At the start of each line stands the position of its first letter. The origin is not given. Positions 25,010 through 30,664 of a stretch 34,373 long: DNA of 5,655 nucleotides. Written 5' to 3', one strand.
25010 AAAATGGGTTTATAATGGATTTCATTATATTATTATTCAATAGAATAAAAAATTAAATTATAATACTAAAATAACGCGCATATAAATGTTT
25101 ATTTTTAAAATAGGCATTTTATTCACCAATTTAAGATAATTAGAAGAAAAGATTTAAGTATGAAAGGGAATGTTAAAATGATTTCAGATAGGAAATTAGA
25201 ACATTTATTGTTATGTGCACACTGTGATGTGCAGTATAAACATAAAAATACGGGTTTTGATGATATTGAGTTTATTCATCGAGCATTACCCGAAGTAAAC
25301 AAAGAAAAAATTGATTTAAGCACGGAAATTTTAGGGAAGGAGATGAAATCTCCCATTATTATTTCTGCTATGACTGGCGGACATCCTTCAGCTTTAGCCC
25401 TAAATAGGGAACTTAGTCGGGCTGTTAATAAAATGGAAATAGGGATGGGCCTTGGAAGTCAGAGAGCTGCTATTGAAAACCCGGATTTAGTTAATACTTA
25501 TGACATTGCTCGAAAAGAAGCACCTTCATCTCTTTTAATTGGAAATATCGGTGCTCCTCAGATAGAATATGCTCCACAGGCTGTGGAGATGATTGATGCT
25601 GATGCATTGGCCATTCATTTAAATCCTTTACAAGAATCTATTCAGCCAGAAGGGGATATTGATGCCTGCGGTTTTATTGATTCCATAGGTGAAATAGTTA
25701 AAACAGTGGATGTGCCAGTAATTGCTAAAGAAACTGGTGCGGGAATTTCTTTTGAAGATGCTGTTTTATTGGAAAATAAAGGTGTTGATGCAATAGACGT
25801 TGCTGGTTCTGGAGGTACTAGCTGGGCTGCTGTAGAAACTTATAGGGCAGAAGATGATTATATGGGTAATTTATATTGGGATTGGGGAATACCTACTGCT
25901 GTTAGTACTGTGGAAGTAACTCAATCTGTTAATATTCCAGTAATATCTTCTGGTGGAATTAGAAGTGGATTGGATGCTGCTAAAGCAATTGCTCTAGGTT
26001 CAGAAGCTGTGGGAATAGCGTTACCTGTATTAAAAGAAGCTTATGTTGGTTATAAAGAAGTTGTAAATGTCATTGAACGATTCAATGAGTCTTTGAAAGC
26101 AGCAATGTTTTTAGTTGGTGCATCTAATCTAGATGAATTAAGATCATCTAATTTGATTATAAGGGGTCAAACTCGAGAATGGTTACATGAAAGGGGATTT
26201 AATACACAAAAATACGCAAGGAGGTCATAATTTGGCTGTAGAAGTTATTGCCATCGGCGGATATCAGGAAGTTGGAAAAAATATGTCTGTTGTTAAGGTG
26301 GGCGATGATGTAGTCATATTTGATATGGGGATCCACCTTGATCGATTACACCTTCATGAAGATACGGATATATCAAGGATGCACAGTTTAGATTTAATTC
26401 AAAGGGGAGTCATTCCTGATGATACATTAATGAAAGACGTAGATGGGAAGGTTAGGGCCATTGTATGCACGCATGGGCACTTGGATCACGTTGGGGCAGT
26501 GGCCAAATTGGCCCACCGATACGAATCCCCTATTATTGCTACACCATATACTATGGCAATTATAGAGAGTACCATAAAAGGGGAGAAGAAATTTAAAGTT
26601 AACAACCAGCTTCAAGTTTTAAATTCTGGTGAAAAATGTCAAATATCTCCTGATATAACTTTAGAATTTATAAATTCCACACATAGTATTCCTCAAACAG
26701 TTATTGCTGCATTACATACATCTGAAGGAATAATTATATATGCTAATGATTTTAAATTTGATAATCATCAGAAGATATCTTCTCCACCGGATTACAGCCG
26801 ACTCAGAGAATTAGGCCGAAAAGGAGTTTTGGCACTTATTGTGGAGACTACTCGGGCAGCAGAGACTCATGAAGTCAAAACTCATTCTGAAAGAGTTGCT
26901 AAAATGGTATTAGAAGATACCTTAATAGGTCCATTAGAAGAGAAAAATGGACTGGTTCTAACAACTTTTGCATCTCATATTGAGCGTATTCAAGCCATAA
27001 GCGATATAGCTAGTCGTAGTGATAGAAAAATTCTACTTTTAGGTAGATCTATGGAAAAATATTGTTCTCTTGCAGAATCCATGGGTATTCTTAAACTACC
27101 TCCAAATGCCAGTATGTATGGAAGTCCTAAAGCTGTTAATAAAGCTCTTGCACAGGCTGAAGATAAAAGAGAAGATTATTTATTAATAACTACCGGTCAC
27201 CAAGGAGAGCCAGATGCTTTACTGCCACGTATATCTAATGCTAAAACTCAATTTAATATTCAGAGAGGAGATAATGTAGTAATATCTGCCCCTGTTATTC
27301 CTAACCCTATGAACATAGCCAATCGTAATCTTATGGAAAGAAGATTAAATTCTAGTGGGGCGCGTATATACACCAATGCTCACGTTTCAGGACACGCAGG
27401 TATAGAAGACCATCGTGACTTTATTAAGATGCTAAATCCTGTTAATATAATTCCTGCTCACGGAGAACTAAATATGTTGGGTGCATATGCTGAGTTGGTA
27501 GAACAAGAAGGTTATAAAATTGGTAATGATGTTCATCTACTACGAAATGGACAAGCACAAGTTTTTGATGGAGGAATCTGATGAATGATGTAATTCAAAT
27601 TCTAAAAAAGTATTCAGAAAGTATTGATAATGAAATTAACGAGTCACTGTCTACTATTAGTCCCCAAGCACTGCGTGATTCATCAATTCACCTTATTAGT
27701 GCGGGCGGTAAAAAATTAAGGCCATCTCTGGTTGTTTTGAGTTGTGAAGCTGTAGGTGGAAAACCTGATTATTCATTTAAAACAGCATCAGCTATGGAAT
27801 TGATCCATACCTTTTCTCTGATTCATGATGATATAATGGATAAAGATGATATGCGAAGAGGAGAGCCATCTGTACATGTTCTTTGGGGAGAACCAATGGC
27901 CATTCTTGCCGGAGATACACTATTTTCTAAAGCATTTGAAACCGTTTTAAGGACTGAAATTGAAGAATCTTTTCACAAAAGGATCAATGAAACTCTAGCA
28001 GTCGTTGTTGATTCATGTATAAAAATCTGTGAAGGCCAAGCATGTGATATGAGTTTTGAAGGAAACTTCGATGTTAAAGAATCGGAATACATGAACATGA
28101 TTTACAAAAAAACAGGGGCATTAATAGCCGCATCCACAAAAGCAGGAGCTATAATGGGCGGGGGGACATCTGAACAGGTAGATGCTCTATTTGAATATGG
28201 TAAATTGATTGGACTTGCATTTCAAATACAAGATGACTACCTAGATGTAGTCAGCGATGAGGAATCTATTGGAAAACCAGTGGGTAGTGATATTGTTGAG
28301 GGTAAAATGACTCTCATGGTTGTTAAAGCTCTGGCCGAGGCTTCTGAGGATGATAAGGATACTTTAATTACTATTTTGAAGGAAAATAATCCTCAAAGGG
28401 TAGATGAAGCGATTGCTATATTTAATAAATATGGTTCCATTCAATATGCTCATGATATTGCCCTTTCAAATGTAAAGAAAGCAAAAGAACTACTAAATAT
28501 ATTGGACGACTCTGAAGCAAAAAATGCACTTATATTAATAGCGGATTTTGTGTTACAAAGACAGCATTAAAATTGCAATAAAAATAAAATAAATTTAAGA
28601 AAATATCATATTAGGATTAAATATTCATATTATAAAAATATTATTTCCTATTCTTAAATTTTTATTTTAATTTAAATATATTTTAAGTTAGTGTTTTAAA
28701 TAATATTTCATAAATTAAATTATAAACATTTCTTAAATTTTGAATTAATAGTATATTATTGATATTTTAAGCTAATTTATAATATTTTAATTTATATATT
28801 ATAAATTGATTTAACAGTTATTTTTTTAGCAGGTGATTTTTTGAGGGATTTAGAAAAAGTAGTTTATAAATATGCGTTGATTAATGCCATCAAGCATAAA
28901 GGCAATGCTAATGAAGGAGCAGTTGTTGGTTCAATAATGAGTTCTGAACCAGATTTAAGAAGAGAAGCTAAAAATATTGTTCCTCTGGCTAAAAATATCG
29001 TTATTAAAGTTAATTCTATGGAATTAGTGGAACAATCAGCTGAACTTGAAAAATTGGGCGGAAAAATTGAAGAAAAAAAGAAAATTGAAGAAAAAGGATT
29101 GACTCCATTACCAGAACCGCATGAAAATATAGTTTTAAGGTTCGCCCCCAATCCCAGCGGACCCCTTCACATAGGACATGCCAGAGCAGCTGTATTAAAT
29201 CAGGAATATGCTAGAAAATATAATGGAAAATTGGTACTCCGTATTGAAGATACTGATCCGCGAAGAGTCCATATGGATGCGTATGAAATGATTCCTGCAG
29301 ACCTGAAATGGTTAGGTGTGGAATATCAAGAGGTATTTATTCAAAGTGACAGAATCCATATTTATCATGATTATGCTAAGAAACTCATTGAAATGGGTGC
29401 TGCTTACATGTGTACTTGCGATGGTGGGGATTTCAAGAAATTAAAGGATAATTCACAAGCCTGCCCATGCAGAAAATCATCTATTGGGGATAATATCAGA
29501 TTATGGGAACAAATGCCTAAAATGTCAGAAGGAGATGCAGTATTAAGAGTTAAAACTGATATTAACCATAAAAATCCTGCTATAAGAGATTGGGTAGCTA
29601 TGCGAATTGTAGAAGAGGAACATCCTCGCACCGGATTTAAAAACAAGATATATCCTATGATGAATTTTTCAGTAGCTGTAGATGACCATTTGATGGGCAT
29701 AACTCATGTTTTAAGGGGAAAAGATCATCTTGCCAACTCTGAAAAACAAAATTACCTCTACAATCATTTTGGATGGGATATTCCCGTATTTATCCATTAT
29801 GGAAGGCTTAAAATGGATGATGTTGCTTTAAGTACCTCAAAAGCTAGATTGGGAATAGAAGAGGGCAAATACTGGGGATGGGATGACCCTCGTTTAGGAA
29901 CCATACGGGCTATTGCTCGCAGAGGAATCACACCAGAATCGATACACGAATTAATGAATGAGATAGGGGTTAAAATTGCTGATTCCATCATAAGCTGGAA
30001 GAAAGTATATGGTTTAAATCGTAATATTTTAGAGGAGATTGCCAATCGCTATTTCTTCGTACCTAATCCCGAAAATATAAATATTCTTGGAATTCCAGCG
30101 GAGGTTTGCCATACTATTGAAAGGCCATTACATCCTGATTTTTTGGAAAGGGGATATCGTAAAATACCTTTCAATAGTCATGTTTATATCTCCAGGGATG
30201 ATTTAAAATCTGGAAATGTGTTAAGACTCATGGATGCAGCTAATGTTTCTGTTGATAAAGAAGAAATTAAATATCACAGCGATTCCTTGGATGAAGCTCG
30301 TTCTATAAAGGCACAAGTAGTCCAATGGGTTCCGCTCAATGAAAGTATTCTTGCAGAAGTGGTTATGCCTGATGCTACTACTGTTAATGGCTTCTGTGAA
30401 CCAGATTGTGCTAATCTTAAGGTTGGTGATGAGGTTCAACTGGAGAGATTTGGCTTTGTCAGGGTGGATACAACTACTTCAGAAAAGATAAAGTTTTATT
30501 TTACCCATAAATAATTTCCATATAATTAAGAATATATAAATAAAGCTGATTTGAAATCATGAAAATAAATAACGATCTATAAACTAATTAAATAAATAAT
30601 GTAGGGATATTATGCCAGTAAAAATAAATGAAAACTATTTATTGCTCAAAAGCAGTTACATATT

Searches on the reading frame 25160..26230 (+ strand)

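Call 31: search_protein_families(library=ncbifam, proteins=[window:25160-26230:+], max_evalue=1e-10)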
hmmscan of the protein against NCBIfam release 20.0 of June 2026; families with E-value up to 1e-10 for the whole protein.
window:25160-26230:+ (356 aa): 2 families
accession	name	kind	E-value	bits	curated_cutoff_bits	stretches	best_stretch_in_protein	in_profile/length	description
TIGR02151.1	IPP_isom_2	equivalog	5.2e-121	403.7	281.3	1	11-335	2-337/338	type 2 isopentenyl-diphosphate Delta-isomerase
TIGR03966.1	actino_HemFlav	equivalog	2.1e-11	43.1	470.85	0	255-335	297-380/385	pre-mycofactocin synthase MftD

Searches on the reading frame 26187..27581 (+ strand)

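Call 31: search_protein_families(library=ncbifam, proteins=[window:26187-27581:+], max_evalue=1e-10)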
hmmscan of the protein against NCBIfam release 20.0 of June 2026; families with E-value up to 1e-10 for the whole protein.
window:26187-27581:+ (464 aa): 3 families
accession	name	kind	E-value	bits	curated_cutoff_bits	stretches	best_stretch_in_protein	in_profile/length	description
TIGR00649.1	MG423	subfamily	2.6e-162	541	400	1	18-462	1-419/546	RNase J family beta-CASP ribonuclease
NF047419.1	RNase_J1_RnjA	exception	8.5e-76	255.8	820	1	18-457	2-414/549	ribonuclease J1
TIGR03675.1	arCOG00543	equivalog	2.3e-14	52.6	580.2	1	6-245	164-398/631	beta-CASP ribonuclease aCPSF1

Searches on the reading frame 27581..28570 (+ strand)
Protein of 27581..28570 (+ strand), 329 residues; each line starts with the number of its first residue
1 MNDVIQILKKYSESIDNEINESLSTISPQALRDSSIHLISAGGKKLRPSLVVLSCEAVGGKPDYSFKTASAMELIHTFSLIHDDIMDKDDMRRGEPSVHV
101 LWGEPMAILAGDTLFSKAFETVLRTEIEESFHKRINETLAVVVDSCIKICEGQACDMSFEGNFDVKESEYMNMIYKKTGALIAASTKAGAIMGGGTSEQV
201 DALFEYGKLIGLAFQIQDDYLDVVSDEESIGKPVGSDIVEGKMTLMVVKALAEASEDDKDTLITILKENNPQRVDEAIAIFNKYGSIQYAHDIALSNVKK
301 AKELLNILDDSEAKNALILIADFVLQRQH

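Call 31: search_protein_families(library=ncbifam, proteins=[window:27581-28570:+], max_evalue=1e-10)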
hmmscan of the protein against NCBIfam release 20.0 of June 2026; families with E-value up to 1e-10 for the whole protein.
window:27581-28570:+ (329 aa): 16 families
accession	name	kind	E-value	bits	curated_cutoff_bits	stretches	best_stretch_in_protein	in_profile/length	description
NF040698.1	IdsA_Meth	equivalog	6.9e-171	567.8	468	1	3-329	2-328/328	short chain isoprenyl diphosphate synthase IdsA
NF041003.1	GGPP_syn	equivalog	8.9e-99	330.6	500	1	9-328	3-325/326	geranylgeranyl diphosphate synthase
NF041169.1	f2_encap_cargo4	exception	4e-78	263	450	1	40-329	47-334/334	family 2 encapsulin nanocompartment cargo protein polyprenyl transferase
NF040789.2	gerfarn_diphsyn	equivalog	1.5e-77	261.1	560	1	3-328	6-344/345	geranylfarnesyl diphosphate synthase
NF045485.1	FPPsyn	subfamily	7.2e-67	225.5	275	1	9-259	2-256/288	farnesyl diphosphate synthase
TIGR02748.1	GerC3_HepT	equivalog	3e-64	217.1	456.55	1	2-328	3-318/319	heptaprenyl diphosphate synthase component II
TIGR02749.1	prenyl_cyano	equivalog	6.6e-59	199.5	383.2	1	9-327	11-320/322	solanesyl diphosphate synthase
NF045685.1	GGPPSynCrtE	equivalog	7.8e-58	195.8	460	1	4-264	3-265/293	geranylgeranyl diphosphate synthase CrtE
NF045628.1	HxpDPsynlarge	equivalog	2.4e-56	191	500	1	9-327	2-309/311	hexaprenyl-diphosphate synthase large subunit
NF008140.0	PRK10888.1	equivalog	2.1e-54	185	412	1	33-328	34-322/323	octaprenyl diphosphate synthase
NF042417.1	NPPPS_Mycobact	equivalog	2.3e-52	178.1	600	1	27-327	40-333/335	nonaprenyl/(2E,6E)-farnesyl/geranylgeranyl diphosphat synthase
NF045549.1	GGPPsyn_IdsB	equivalog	3.1e-52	177.8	475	1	40-329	62-346/346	geranylgeranyl diphosphate synthase IdsB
NF007877.0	PRK10581.1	equivalog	4.5e-43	147.5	321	1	41-260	42-265/299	(2E,6E)-farnesyl diphosphate synthase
NF040627.1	GFPS_Meth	equivalog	3.6e-33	115.2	600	1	15-225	12-212/285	geranylfarnesyl diphosphate synthase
NF042416.1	GFPPS_Mycobact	equivalog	2.1e-27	96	600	1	38-292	37-312/350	bifunctional (2E,6E)-farnesyl/geranyl diphosphate synthase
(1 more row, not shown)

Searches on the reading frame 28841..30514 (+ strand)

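Call 31: search_protein_families(library=ncbifam, proteins=[window:28841-30514:+], max_evalue=1e-10)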
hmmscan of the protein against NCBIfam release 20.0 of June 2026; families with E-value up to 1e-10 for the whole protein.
window:28841-30514:+ (557 aa): 10 families
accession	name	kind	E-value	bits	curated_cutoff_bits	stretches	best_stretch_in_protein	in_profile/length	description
NF003169.0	PRK04156.1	equivalog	5.1e-231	768.2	516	1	3-557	4-567/567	glutamate--tRNA ligase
TIGR00463.1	gltX_arch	equivalog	2.5e-217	722.8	401.75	1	5-557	2-560/560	glutamate--tRNA ligase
TIGR00440.1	glnS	equivalog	5.3e-74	250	425.8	1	99-457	3-368/524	glutamine--tRNA ligase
NF011291.0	PRK14703.1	equivalog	3.1e-73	247.3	681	1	95-457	30-402/769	glutamine--tRNA ligase/YqeY domain fusion protein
TIGR00464.1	gltX_bact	equivalog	2.7e-52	178.2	289.95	1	97-321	2-232/470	glutamate--tRNA ligase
NF004315.1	PRK05710.1-4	equivalog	3.7e-40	138.1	250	1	100-323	2-240/274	tRNA glutamyl-Q(34) synthetase GluQRS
TIGR03838.1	queuosine_YadB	equivalog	3.5e-36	125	276.7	1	100-320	4-219/272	tRNA glutamyl-Q(34) synthetase GluQRS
NF004314.0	PRK05710.1-3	equivalog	6.2e-36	124.3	256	1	96-320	6-222/297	tRNA glutamyl-Q(34) synthetase GluQRS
NF004312.0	PRK05710.1-1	equivalog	2.1e-27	96.3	453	1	96-321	13-227/306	tRNA glutamyl-Q(34) synthetase GluQRS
NF004313.0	PRK05710.1-2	equivalog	5.2e-25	88.2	380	1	98-197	6-106/299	tRNA glutamyl-Q(34) synthetase GluQRS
